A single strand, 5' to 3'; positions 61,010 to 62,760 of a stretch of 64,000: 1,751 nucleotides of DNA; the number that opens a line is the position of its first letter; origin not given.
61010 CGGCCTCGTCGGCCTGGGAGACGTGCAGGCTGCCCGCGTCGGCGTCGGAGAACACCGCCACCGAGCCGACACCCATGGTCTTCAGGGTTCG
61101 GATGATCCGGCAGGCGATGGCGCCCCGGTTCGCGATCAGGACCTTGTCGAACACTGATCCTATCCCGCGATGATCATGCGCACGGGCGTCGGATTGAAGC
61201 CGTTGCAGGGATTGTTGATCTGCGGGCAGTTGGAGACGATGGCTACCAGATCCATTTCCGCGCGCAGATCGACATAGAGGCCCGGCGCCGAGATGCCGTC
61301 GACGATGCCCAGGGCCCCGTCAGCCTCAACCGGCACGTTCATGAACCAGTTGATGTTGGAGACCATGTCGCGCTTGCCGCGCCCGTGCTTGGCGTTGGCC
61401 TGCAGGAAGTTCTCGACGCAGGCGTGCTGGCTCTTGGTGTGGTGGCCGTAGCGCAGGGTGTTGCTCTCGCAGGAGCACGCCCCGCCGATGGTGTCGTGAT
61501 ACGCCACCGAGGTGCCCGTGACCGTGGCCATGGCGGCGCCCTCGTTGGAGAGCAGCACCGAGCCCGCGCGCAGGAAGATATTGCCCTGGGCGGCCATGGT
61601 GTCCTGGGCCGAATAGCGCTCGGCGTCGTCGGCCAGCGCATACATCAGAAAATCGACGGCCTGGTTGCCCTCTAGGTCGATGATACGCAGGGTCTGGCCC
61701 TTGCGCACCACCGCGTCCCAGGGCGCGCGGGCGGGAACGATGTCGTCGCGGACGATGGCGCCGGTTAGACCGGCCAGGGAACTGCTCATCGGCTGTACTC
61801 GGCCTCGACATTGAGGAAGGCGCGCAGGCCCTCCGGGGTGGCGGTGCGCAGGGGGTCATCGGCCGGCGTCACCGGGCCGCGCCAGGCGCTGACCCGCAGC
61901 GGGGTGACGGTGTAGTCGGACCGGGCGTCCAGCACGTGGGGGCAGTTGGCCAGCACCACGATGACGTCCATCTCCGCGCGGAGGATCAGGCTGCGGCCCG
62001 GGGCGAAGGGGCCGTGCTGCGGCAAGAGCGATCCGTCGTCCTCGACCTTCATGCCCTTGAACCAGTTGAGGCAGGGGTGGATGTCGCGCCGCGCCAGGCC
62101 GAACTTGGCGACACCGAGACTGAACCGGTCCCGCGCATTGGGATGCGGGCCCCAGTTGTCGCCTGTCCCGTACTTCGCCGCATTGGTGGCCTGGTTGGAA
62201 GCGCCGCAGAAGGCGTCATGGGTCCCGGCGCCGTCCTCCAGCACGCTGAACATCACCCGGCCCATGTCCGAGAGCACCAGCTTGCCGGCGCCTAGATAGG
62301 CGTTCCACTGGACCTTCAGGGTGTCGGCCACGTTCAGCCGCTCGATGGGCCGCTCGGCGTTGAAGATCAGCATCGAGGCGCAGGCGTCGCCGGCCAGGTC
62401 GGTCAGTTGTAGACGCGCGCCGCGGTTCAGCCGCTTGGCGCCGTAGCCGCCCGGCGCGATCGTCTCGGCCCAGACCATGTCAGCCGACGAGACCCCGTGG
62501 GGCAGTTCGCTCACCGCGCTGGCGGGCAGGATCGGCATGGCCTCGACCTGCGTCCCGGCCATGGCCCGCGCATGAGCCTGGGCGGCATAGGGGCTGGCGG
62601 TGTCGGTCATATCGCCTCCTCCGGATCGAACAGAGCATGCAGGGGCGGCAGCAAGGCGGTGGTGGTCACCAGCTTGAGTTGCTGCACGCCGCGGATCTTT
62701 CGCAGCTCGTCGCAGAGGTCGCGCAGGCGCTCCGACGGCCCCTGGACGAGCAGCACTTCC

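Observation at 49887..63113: Urea/guanidine-carboxylase island controlled by NikR-fold proteins rather than a riboswitch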

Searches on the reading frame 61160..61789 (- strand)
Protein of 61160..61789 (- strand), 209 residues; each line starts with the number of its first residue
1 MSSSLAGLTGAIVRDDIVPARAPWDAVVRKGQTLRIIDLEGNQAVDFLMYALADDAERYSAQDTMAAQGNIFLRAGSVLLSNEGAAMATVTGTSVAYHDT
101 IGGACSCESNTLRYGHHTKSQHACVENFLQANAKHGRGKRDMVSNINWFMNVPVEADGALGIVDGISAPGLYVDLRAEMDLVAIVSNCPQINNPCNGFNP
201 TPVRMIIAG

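Call 5: search_protein_families(library=pfam, proteins=[window:61160-61789:-], max_evalue=0.01)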
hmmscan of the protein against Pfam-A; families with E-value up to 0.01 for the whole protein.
window:61160-61789:- (209 aa): 1 family
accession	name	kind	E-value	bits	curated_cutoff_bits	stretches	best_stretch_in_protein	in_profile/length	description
PF09347.15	DUF1989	-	5.9e-65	218.4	27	1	17-182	2-168/168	Domain of unknown function (DUF1989)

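Call 33: search_solved_structures(query=window:61160-61789:-, max_evalue=0.001)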
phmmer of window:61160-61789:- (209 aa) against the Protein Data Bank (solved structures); distinct sequences matched with E-value up to 0.001: 4.
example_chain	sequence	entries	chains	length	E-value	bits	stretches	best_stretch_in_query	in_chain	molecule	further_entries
3oru_A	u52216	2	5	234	2.3e-16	63.3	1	18-202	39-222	DUF1989 family protein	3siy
9q59_A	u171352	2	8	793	3e-11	46.6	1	26-203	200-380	trimethylamine N-oxide demethylase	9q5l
9q5a_A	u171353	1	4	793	5.2e-10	42.6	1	26-203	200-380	Trimethylamine N-oxide Demethylase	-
3di4_A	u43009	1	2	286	5.2e-07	32.7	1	16-190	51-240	Uncharacterized Protein DUF1989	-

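Call 59: search_dna_similar(query=window:61160-61789:-, collection=plasmids, mode=protein, max_rows=40, rows=spread, max_evalue=1e-30)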
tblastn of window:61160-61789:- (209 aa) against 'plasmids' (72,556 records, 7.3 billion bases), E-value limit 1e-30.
Records with a match: 238; places in all: 238; records where one place covers at least 80% of the query: 238.
Best place of each record, by identity: 80-90% 1; 60-80% 12; <60% 225.
By first word of the organism name: Rhizobium 124; Pantoea 73; Novosphingobium 8; Acinetobacter 4; Burkholderia 3; Enterococcus 3; Agrobacterium 2; Paraburkholderia 2; Caballeronia 2; Thioclava 2; and 15 more.
By predicted mobility (MOB-suite, as given by PLSDB): non-mobilizable 191; conjugative 39; mobilizable 8.
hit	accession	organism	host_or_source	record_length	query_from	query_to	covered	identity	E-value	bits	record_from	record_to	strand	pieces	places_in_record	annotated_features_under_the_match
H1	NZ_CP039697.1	Novosphingobium sp. EMRT-2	cell,freshwater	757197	1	208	100%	79.8%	9e-110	352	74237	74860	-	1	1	urea amidolyase associated protein UAAP2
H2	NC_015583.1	Novosphingobium sp. PP1Y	-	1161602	1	208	100%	76.9%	2e-107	345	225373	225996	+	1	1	none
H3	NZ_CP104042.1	Rhizobium sp. WSM4643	Pisum sativum,Cell culture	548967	2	207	99%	57.3%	3e-75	253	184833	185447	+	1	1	urea amidolyase associated protein UAAP2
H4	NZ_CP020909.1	Rhizobium etli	Phaseolus vulgaris,cell culture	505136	13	207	93%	59.5%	4e-75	252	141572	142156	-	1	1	urea amidolyase associated protein UAAP2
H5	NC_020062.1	Rhizobium tropici CIAT 899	Phaseolus vulgaris root nodule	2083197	13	207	93%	59.0%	1e-75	253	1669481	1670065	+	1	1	record has no annotation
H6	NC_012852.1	Rhizobium leguminosarum bv. trifolii WSM1325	-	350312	13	207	93%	59.0%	4e-75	252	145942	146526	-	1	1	urea amidolyase associated protein UAAP2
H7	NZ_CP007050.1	Rhizobium leguminosarum bv. trifolii WSM1689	root nodule of Trifolium uniflorum ...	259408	13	207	93%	59.0%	7e-75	251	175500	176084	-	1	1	urea amidolyase associated protein UAAP2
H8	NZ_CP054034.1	Rhizobium indicum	Pisum sativum l. (pea),Pure culture,Pea ...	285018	13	207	93%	59.0%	1e-74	251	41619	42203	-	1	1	urea amidolyase associated protein UAAP2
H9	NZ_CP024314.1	Rhizobium sp. NXC24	Phaseolus vulgaris,cell culture,plant ...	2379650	13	207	93%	58.5%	3e-75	252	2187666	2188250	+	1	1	record has no annotation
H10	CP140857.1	Rhizobium ruizarguesonis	Trifolium pratense,whole organism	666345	13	207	93%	58.5%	1e-74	251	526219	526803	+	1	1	urea carboxylase-associated family protein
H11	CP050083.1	Rhizobium leguminosarum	Trifolium pratense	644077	13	207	93%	58.5%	2e-74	250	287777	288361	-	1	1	urea carboxylase-associated family protein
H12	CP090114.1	Rhizobium leguminosarum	Trifolium ambiguum,Cell culture,Plant ...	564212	13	207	93%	58.5%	2e-74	250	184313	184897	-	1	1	urea carboxylase-associated family protein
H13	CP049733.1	Rhizobium leguminosarum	Pisum sativum,Pisum sativum nodules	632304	13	207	93%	58.5%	2e-74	250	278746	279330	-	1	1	urea carboxylase-associated family protein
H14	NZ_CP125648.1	Rhizobium sp. BT04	Phaseolus vulgaris,Pure culture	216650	13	207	93%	58.5%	1e-73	248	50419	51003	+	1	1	urea amidolyase associated protein UAAP2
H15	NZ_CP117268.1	Rhizobium rhododendri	Rhododendron sp.,pure bacterial ...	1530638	1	207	99%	55.1%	8e-74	248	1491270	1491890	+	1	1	record has no annotation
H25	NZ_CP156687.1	Burkholderia stagnalis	Bacterial cells,soils collected in ...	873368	15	207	92%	54.3%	7e-64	220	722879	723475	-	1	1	urea amidolyase associated protein UAAP2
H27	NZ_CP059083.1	Pantoea ananatis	Allium cepa,onion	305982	13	207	93%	52.0%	1e-61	214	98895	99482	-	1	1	urea amidolyase associated protein UAAP2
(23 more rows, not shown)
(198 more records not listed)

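Call 60: get_annotated_region(hit=H1, flank=9000)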
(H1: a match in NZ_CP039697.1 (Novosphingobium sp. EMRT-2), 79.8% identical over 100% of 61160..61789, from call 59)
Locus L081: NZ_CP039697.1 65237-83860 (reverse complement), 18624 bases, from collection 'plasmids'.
description: Novosphingobium sp. EMRT-2 plasmid pABRDHK22, complete sequence
organism: Novosphingobium sp. EMRT-2 (NCBI taxid 2571749)
taxonomy: Bacteria; Pseudomonadota; Alphaproteobacteria; Sphingomonadales; Sphingomonadaceae; Novosphingobium; Novosphingobium sp. EMRT-2
host: -; source: cell,freshwater; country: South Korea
typing (MOB-suite, as given by PLSDB): non-mobilizable
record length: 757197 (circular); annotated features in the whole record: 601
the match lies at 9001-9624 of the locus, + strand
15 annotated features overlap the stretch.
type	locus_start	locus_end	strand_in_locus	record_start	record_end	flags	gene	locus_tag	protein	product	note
CDS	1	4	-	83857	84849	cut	-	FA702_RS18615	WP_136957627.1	DUF2891 domain-containing protein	-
CDS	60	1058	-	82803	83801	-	-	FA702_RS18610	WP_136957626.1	MBL fold metallo-hydrolase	-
CDS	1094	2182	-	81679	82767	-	-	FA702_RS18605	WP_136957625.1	MBL fold metallo-hydrolase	-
CDS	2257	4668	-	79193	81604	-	-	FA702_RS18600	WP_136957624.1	TonB-dependent receptor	-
CDS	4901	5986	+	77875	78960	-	-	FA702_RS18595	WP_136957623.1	putative urea ABC transporter substrate-binding protein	-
CDS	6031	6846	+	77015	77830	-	-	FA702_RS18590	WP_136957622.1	ABC transporter permease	-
CDS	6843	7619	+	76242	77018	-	-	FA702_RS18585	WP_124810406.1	ATP-binding cassette domain-containing protein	-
CDS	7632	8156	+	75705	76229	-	-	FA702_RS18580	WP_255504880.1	CopG family ribbon-helix-helix protein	-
CDS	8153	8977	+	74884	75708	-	-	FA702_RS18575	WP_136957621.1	urea amidolyase associated protein UAAP1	-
CDS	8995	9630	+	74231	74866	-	-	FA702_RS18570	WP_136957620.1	urea amidolyase associated protein UAAP2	-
CDS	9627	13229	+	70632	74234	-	uca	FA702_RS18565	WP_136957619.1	urea carboxylase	GO:0019627 - urea metabolic process [Evidence IEA]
CDS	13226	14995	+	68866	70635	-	atzF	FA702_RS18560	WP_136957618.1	allophanate hydrolase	GO:0019627 - urea metabolic process [Evidence IEA]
CDS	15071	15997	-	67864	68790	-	-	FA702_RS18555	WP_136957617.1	YncE family protein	-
CDS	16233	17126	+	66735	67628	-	-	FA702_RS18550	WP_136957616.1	sterol desaturase family protein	GO:0008610 - lipid biosynthetic process [Evidence IEA]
CDS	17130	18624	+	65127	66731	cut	-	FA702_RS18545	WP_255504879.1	tetratricopeptide repeat-containing sulfotransferase family protein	-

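Call 61: get_annotated_region(hit=H6, flank=9000)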
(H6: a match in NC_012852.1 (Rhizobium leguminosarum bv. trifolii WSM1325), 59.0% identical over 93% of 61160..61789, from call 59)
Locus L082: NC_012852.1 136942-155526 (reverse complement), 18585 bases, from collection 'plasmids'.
description: Rhizobium leguminosarum bv. trifolii WSM1325 plasmid pR132504, complete sequence
organism: Rhizobium leguminosarum bv. trifolii WSM1325 (NCBI taxid 395491)
taxonomy: Bacteria; Pseudomonadota; Alphaproteobacteria; Hyphomicrobiales; Rhizobiaceae; Rhizobium; Rhizobium leguminosarum; Rhizobium leguminosarum bv. trifolii WSM1325
host: -; source: -; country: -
typing (MOB-suite, as given by PLSDB): mobilizable; relaxase MOBQ
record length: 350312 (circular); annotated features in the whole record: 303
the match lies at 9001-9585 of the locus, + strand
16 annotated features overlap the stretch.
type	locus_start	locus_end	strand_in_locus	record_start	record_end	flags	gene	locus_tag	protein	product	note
CDS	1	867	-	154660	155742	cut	ugpC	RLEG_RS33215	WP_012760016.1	sn-glycerol-3-phosphate ABC transporter ATP-binding protein UgpC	-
CDS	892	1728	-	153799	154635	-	-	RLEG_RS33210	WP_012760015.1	carbohydrate ABC transporter permease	GO:0008643 - carbohydrate transport [Evidence IEA]; GO:0055085 - transmembrane transport [Evidence IEA]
CDS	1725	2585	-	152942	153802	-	-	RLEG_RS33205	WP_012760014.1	sugar ABC transporter permease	-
CDS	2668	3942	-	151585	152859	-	-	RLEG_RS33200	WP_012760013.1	extracellular solute-binding protein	-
CDS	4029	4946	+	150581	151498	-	-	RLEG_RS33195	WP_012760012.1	helix-turn-helix domain-containing protein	GO:0006355 - regulation of DNA-templated transcription [Evidence IEA]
CDS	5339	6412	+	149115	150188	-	-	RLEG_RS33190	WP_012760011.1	putative urea ABC transporter substrate-binding protein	-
CDS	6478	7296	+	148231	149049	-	-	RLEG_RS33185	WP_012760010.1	ABC transporter permease subunit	GO:0055085 - transmembrane transport [Evidence IEA]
CDS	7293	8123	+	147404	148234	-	-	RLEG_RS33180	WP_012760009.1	ABC transporter ATP-binding protein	GO:0006810 - transport [Evidence IEA]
CDS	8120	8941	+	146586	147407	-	-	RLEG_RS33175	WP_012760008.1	urea amidolyase associated protein UAAP1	-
CDS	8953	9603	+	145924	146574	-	-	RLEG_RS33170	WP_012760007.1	urea amidolyase associated protein UAAP2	-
CDS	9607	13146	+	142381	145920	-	uca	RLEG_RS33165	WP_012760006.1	urea carboxylase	GO:0019627 - urea metabolic process [Evidence IEA]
CDS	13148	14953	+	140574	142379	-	atzF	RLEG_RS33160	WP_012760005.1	allophanate hydrolase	GO:0019627 - urea metabolic process [Evidence IEA]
CDS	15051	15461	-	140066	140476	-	-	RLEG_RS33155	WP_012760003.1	VOC family protein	-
CDS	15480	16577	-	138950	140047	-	-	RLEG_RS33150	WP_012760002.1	Gfo/Idh/MocA family oxidoreductase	-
CDS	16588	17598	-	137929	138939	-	-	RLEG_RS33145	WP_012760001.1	Gfo/Idh/MocA family oxidoreductase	-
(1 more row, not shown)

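Call 62: get_annotated_region(hit=H27, flank=9000)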
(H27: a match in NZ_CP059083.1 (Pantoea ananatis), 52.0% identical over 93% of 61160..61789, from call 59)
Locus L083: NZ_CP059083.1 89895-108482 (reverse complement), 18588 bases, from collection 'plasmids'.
description: Pantoea ananatis strain OC5a plasmid pOC5aA, complete sequence
organism: Pantoea ananatis (NCBI taxid 553)
taxonomy: Bacteria; Pseudomonadota; Gammaproteobacteria; Enterobacterales; Erwiniaceae; Pantoea; Pantoea ananatis
host: -; source: Allium cepa,onion; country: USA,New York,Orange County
typing (MOB-suite, as given by PLSDB): non-mobilizable; replicon rep_cluster_1232
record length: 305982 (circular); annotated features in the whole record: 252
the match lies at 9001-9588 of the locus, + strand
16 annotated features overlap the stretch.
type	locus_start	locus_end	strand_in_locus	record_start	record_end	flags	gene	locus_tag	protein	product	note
CDS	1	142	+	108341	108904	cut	-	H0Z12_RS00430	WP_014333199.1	peroxiredoxin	-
CDS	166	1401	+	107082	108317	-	-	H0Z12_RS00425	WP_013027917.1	thioredoxin family protein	-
CDS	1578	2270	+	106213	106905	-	-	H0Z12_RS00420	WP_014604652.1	aspartate/glutamate racemase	GO:0006807 - nitrogen compound metabolic process [Evidence IEA]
CDS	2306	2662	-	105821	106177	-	-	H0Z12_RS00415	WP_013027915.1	cupin domain-containing protein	-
CDS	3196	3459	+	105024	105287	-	-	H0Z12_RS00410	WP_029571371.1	hypothetical protein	-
CDS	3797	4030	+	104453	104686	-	-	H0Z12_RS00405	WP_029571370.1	hypothetical protein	-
CDS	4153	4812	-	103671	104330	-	-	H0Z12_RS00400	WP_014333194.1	DUF1345 domain-containing protein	-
CDS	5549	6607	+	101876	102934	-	-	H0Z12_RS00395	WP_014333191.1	putative urea ABC transporter substrate-binding protein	-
CDS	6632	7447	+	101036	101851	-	-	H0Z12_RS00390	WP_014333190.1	ABC transporter permease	-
CDS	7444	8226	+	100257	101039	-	-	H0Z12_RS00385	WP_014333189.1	ABC transporter ATP-binding protein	GO:0006810 - transport [Evidence IEA]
CDS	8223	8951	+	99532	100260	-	-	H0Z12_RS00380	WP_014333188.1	urea amidolyase associated protein UAAP1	-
CDS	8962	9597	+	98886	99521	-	-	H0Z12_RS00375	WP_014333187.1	urea amidolyase associated protein UAAP2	-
CDS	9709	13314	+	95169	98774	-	uca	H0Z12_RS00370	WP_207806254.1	urea carboxylase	GO:0019627 - urea metabolic process [Evidence IEA]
CDS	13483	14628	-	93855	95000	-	-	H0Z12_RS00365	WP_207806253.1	lactonase family protein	-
CDS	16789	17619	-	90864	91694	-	-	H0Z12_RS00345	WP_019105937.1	TauD/TfdA family dioxygenase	-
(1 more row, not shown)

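Call 63: get_annotated_region(hit=H25, flank=9000)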
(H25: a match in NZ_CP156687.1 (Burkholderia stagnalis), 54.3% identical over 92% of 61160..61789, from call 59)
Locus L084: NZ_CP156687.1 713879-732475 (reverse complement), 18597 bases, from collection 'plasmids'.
description: Burkholderia stagnalis strain YJ-2 plasmid plas2, complete sequence
organism: Burkholderia stagnalis (NCBI taxid 1503054)
taxonomy: Bacteria; Pseudomonadota; Betaproteobacteria; Burkholderiales; Burkholderiaceae; Burkholderia; Burkholderia stagnalis
host: -; source: Bacterial cells,soils collected in Guangdong Province, China; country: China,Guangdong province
typing (MOB-suite, as given by PLSDB): non-mobilizable
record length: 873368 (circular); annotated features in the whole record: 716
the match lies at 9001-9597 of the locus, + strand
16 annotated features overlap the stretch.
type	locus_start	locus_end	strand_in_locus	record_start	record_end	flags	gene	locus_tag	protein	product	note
CDS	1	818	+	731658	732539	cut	-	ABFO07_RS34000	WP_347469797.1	IclR family transcriptional regulator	GO:0006355 - regulation of DNA-templated transcription [Evidence IEA]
CDS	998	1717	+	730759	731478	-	-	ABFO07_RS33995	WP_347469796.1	response regulator transcription factor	GO:0000160 - phosphorelay signal transduction system [Evidence IEA]; GO:0006355 - regulation of DNA-templated ...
CDS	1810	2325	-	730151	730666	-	-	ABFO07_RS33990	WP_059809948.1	hypothetical protein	-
CDS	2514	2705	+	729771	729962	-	-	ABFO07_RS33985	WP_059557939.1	hypothetical protein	-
CDS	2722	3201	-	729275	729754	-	-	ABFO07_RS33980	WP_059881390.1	RidA family protein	-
CDS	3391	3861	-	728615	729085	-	-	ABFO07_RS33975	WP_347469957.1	YbhB/YbcL family Raf kinase inhibitor-like protein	-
CDS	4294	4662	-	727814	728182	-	-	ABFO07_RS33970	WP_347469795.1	hypothetical protein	-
CDS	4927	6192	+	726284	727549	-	-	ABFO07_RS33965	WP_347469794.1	peptidoglycan DD-metalloendopeptidase family protein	-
CDS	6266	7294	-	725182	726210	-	-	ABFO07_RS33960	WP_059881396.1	ABC transporter substrate-binding protein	-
CDS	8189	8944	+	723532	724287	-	-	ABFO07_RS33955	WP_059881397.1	urea amidolyase associated protein UAAP1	-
CDS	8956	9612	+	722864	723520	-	-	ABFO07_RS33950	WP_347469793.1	urea amidolyase associated protein UAAP2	-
CDS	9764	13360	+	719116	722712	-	uca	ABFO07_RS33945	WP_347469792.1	urea carboxylase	GO:0019627 - urea metabolic process [Evidence IEA]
CDS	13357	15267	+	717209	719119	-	atzF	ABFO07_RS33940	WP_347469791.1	allophanate hydrolase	GO:0019627 - urea metabolic process [Evidence IEA]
CDS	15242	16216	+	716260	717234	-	-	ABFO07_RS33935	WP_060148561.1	ABC transporter permease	-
CDS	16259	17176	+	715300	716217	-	-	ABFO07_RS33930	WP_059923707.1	ABC transporter ATP-binding protein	GO:0006810 - transport [Evidence IEA]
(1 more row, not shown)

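Call 80: search_protein_families(library=pfam, proteins=[L081:15071-15997:-, L081:16233-17126:+], max_evalue=0.01)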
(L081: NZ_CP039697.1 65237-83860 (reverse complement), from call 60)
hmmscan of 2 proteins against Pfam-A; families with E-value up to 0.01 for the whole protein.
L081:15071-15997:- (308 aa): 5 families
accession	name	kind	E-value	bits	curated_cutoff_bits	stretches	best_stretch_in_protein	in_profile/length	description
PF21959.2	DUF6923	-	9.5e-12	45.6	27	1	122-211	97-186/234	Repeat of unknown function (DUF6923)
PF24684.1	Vgb_lyase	-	2.8e-08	33.4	50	1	43-225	24-213/290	Virginiamycin B lyase family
PF16819.11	DUF5074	-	4.2e-07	29.8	27.2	0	71-149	146-221/353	Domain of unknown function (DUF5074)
PF05096.18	Glu_cyclase_2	-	0.00016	21.6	22.3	0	202-232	177-207/249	Glutamine cyclotransferase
PF08450.18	SGL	-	0.00056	20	26.3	0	155-232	147-223/246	SMP-30/Gluconolactonase/LRE-like region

L081:16233-17126:+ (297 aa): 1 family
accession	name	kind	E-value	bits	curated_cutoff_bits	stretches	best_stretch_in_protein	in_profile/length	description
PF04116.19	FA_hydroxylase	-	1.3e-22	81.1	31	1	120-251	2-132/132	Fatty acid hydroxylase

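Call 117: search_protein_families(library=ncbifam, proteins=[window:61160-61789:-], max_evalue=0.001)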
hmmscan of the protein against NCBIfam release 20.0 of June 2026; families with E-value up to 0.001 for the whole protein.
window:61160-61789:- (209 aa): 3 families
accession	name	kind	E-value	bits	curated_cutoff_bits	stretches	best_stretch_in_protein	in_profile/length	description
TIGR03424.1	urea_degr_1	equivalog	1.9e-99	331.1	284.7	1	12-207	2-197/198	urea amidolyase associated protein UAAP2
TIGR03425.1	urea_degr_2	hypoth_equivalog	1.5e-49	168.3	205.95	1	15-206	4-201/233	urea amidolyase associated protein UAAP1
NF053776.1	TmaoDeMthMsil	equivalog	2.5e-21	75.9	1100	1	27-205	178-359/763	trimethylamine N-oxide demethylase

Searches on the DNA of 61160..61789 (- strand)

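Call 64: search_rna_families(sources=[L081, L082, L083, L084], threshold=gathering)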
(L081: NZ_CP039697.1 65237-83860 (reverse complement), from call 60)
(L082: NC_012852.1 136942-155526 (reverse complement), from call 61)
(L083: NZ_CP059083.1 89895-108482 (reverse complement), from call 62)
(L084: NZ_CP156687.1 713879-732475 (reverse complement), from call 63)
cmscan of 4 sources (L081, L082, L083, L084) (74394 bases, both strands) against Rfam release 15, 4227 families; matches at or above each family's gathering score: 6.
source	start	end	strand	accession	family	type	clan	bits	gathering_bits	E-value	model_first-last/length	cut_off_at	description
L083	5395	5493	+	RF00442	Guanidine-I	Cis-reg; riboswitch;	-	93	63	1.9e-15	1-107/107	no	Guanidine-I riboswitch aptamer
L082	5156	5264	+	RF00442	Guanidine-I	Cis-reg; riboswitch;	-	79.6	63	1.8e-12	1-107/107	no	Guanidine-I riboswitch aptamer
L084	7993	8128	+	RF00442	Guanidine-I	Cis-reg; riboswitch;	-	78.1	63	3.9e-12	1-107/107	no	Guanidine-I riboswitch aptamer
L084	7427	7549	-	RF00442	Guanidine-I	Cis-reg; riboswitch;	-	73.5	63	4.2e-11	1-107/107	no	Guanidine-I riboswitch aptamer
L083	9640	9689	+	RF01068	Guanidine-II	Cis-reg; riboswitch;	-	40.4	32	0.00015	1-48/48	no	Guanidine-II riboswitch aptamer (mini-ykkC)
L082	8045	8094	+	RF01068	Guanidine-II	Cis-reg; riboswitch;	-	40.2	32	0.00018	1-48/48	no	Guanidine-II riboswitch aptamer (mini-ykkC)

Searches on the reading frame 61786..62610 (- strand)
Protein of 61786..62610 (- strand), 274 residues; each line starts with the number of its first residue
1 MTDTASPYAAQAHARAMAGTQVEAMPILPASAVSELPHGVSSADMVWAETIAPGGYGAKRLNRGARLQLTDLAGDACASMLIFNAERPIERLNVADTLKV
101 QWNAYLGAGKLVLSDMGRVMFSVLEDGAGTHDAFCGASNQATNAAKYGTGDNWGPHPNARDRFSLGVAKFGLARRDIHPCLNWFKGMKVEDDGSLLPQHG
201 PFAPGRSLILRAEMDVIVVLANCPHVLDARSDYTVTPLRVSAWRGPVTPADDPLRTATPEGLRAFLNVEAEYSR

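Call 5: search_protein_families(library=pfam, proteins=[window:61786-62610:-], max_evalue=0.01)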
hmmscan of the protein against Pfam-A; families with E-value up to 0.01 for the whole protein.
window:61786-62610:- (274 aa): 1 family
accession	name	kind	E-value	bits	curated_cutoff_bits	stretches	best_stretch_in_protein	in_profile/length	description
PF09347.15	DUF1989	-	1.2e-52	178.4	27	1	49-217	1-168/168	Domain of unknown function (DUF1989)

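Call 117: search_protein_families(library=ncbifam, proteins=[window:61786-62610:-], max_evalue=0.001)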
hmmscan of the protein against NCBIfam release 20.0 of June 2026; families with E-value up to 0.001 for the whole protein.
window:61786-62610:- (274 aa): 3 families
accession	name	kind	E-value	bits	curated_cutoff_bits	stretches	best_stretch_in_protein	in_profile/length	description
TIGR03425.1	urea_degr_2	hypoth_equivalog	2e-88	295.5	205.95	1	45-271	1-231/233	urea amidolyase associated protein UAAP1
TIGR03424.1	urea_degr_1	equivalog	2.3e-37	128.6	284.7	1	45-241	2-196/198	urea amidolyase associated protein UAAP2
NF053776.1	TmaoDeMthMsil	equivalog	7.3e-13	47.9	1100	1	9-243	129-362/763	trimethylamine N-oxide demethylase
